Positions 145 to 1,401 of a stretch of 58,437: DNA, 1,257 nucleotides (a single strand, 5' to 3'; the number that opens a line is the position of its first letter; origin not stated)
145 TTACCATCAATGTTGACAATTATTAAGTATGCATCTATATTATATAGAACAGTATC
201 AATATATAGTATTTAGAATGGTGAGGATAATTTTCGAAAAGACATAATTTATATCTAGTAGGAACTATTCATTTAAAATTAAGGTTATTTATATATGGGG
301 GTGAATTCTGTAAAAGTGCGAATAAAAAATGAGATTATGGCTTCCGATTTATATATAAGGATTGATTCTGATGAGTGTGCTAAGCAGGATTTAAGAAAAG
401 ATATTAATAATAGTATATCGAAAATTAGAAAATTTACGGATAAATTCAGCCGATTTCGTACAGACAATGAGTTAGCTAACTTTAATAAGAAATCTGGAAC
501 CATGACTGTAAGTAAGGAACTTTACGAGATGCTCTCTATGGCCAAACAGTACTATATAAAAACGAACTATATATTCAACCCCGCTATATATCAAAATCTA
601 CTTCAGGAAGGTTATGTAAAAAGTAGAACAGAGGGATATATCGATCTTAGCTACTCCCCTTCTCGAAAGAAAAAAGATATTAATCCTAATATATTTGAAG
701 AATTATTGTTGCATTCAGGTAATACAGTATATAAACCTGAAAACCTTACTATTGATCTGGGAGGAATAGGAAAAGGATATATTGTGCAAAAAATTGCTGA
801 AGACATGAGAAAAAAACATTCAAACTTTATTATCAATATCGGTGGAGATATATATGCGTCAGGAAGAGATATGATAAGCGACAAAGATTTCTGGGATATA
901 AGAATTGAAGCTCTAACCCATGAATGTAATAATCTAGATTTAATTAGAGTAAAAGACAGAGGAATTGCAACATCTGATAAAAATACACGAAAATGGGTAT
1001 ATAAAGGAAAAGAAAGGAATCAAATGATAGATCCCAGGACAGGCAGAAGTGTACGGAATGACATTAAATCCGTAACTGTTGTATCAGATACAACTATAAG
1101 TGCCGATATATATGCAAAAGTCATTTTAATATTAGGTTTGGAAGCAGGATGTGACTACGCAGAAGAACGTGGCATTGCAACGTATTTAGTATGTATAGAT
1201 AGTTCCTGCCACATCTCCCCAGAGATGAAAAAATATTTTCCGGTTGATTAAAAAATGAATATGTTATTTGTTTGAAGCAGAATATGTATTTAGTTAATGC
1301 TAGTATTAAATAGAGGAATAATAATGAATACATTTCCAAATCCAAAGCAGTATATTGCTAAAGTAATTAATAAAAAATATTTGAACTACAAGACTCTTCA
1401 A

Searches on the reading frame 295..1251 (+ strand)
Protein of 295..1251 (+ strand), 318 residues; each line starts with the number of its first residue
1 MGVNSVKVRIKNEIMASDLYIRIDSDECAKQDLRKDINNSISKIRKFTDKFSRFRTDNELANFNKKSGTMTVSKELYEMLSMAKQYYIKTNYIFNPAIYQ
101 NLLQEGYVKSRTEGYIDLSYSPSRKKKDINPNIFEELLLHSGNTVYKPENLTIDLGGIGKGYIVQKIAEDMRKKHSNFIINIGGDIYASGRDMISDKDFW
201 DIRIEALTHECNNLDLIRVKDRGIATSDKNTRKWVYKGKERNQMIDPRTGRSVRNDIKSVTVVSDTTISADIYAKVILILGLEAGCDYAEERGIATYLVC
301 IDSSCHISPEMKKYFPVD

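Call 92: search_protein_families(library=pfam, proteins=[window:295-1251:+], max_evalue=0.00001)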
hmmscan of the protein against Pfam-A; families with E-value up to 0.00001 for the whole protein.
window:295-1251:+ (318 aa): 1 family
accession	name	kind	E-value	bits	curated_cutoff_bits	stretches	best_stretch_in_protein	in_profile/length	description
PF02424.20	ApbE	-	5.7e-48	164.2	25.6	1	31-296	12-264/266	ApbE family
